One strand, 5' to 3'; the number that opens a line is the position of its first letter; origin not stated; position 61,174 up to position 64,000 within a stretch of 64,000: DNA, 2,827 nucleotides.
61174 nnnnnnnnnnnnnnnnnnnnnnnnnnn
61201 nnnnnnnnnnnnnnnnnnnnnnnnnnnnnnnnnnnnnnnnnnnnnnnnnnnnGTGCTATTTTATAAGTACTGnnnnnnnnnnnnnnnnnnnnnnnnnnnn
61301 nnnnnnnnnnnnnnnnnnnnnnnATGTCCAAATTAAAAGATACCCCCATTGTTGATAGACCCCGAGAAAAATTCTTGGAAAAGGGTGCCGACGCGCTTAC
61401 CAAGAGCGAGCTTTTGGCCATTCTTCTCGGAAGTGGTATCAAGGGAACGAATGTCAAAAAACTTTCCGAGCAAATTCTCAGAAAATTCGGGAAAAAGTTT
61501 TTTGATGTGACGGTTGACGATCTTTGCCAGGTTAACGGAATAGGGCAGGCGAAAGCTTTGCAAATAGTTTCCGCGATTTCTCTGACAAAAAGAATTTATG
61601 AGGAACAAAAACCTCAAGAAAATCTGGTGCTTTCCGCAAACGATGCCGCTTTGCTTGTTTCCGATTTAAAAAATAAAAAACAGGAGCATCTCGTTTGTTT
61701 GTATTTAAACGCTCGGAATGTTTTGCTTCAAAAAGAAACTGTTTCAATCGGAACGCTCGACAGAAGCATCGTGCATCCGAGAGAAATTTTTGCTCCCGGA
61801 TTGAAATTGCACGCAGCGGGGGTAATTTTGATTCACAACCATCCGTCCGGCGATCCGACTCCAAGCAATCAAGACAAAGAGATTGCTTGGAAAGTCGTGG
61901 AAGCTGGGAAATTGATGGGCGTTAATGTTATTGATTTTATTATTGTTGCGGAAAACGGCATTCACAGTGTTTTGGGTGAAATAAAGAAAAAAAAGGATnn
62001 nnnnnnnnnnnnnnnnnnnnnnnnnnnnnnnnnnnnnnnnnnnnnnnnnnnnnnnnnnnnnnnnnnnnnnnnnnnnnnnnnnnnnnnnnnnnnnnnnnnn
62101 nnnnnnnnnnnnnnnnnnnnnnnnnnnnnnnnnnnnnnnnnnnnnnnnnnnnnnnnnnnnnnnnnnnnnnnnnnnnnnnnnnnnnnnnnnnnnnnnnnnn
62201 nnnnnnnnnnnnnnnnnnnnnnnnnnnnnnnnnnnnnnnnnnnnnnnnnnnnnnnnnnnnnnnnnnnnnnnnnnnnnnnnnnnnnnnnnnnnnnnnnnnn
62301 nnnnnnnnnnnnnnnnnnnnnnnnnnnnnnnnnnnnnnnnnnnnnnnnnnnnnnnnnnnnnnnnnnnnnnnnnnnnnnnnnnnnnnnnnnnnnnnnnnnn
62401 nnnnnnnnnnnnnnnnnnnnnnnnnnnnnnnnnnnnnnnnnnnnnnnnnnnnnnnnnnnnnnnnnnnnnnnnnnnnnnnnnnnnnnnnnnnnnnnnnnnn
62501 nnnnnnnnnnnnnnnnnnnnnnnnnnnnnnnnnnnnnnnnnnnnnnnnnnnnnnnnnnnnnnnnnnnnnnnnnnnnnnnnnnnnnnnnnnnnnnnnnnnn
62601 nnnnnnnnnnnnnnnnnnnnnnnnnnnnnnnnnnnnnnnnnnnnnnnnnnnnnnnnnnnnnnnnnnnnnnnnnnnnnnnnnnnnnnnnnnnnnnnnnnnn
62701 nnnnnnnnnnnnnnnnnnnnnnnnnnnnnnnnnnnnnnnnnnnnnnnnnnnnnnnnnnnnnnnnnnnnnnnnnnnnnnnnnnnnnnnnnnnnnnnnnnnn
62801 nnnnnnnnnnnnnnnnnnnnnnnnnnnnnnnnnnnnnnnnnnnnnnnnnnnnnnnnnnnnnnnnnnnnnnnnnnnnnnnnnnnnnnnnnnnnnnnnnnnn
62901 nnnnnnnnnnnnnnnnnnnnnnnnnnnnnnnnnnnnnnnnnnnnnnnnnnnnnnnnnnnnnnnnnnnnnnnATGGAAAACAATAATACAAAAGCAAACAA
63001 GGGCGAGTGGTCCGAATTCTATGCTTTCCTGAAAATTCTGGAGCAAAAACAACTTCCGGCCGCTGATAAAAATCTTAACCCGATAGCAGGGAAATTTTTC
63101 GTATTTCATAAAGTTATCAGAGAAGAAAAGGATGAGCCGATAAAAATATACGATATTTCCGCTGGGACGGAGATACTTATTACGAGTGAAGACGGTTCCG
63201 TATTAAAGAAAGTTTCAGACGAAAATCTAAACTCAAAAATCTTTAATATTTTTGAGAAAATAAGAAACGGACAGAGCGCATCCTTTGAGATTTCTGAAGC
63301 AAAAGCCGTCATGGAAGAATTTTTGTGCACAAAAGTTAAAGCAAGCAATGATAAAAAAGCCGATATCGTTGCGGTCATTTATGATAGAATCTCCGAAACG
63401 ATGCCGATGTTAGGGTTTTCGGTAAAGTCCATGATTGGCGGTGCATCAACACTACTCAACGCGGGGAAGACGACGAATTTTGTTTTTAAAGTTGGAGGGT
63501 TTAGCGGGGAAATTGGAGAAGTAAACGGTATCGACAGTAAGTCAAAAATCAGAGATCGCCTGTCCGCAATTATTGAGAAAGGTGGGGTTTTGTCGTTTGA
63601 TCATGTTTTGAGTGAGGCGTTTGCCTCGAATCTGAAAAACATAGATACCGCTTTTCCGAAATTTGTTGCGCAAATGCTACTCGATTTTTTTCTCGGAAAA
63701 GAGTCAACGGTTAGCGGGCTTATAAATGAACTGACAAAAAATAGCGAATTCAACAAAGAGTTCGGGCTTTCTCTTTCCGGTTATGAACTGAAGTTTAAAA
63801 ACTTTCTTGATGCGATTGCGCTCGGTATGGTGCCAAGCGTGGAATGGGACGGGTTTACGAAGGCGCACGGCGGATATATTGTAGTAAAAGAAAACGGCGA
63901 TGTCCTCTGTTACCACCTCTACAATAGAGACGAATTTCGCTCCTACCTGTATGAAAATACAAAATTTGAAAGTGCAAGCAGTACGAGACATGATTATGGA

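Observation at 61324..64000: RadC-like JAB domain fused to a C5-cytosine DNA methyltransferase, followed by an overlapping unknown ORF (candidate restriction endonuclease)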

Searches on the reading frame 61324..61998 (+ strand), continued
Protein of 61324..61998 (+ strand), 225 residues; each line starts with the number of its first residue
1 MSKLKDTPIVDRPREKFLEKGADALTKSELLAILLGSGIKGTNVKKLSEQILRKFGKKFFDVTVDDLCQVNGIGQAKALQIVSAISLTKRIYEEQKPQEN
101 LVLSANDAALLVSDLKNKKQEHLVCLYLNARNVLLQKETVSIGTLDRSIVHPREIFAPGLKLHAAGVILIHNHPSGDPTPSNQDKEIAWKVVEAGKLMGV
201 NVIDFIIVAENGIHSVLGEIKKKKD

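Call 57: find_encoding_contigs(protein=P0284, flank=5000, max_places=2)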
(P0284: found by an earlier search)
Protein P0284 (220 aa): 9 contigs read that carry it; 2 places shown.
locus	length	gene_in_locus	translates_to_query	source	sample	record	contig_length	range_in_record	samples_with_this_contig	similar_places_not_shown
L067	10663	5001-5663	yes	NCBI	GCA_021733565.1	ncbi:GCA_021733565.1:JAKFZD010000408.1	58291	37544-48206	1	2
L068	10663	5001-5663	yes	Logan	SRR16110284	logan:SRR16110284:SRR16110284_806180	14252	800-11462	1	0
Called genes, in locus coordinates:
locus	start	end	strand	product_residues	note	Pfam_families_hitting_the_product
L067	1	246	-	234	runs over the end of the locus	-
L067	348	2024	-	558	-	PF00239:Resolvase, PF07508:Recombinase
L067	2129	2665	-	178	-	-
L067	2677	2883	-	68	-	-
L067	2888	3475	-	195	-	-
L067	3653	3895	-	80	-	PF18903:DUF5659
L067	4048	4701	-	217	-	-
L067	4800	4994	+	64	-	PF12728:HTH_17, PF00376:MerR (weak)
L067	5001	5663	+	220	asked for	PF20582:UPF0758_N, PF04002:RadC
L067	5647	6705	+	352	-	PF00145:DNA_methylase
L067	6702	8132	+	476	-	PF11564:BpuJI_N, PF13020:NOV_C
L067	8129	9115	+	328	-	PF00145:DNA_methylase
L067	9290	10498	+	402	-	PF02463:SMC_N (weak), PF13304:AAA_21, PF13175:AAA_15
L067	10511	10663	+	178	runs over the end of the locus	-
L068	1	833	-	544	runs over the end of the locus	?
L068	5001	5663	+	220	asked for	PF20582:UPF0758_N, PF04002:RadC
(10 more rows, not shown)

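Call 58: find_encoding_contigs(protein=P0135, flank=5000, max_places=2)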
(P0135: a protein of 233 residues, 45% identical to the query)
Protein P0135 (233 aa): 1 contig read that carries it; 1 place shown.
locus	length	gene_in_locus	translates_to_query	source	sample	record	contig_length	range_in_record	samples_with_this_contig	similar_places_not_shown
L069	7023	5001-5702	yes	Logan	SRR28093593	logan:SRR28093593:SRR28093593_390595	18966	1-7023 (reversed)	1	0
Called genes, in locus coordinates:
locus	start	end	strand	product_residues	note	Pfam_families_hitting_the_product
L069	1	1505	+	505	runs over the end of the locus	-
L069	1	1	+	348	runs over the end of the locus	PF13439:Glyco_transf_4, PF13692:Glyco_trans_1_4, PF00534:Glycos_transf_1, PF13524:Glyco_trans_1_2, PF20706:GT4-conflict (weak)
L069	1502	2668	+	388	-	PF13439:Glyco_transf_4, PF13579:Glyco_trans_4_4 (faint), PF20706:GT4-conflict, PF00534:Glycos_transf_1, PF13692:Glyco_trans_1_4, PF13524:Glyco_trans_1_2 (weak)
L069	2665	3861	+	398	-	PF01075:Glyco_transf_9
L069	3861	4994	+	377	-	PF02618:YceG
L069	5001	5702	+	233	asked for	PF20582:UPF0758_N, PF04002:RadC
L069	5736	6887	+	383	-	PF14559:TPR_19 (faint)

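Call 59: find_encoding_contigs(protein=P0132, flank=5000, max_places=2)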
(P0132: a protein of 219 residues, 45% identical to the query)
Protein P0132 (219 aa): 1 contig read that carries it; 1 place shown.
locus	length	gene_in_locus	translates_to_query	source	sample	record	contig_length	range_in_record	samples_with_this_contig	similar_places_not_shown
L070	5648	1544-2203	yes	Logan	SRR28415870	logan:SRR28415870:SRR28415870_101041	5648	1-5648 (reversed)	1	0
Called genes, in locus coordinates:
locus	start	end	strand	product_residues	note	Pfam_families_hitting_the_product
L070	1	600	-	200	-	?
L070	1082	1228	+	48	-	-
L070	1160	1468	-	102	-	-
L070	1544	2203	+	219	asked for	PF20582:UPF0758_N, PF04002:RadC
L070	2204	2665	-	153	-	-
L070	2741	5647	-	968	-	?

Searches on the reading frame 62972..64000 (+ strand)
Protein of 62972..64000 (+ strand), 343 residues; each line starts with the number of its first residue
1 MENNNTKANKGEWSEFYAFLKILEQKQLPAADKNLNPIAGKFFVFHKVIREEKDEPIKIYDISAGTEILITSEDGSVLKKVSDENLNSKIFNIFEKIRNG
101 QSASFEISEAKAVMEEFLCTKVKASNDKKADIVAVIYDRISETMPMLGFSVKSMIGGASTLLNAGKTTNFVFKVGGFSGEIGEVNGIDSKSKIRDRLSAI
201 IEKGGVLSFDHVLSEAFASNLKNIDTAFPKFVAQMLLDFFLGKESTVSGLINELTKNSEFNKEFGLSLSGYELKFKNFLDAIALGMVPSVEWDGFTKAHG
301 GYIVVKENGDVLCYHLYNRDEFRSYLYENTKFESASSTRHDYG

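Call 5: search_protein_families(library=pfam, proteins=[window:62972-64000:+], max_evalue=0.01)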
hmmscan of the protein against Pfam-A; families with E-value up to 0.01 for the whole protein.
window:62972-64000:+ (343 aa): 1 family
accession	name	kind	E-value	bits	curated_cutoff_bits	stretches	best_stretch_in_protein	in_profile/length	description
PF09561.16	RE_HpaII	-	2.2e-97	327.1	25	1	9-343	1-340/359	HpaII restriction endonuclease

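Call 6: search_protein_families(library=ncbifam, proteins=[window:62972-64000:+], max_evalue=0.01)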
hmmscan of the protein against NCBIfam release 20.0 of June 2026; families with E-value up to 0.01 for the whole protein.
window:62972-64000:+ (343 aa): 0 families
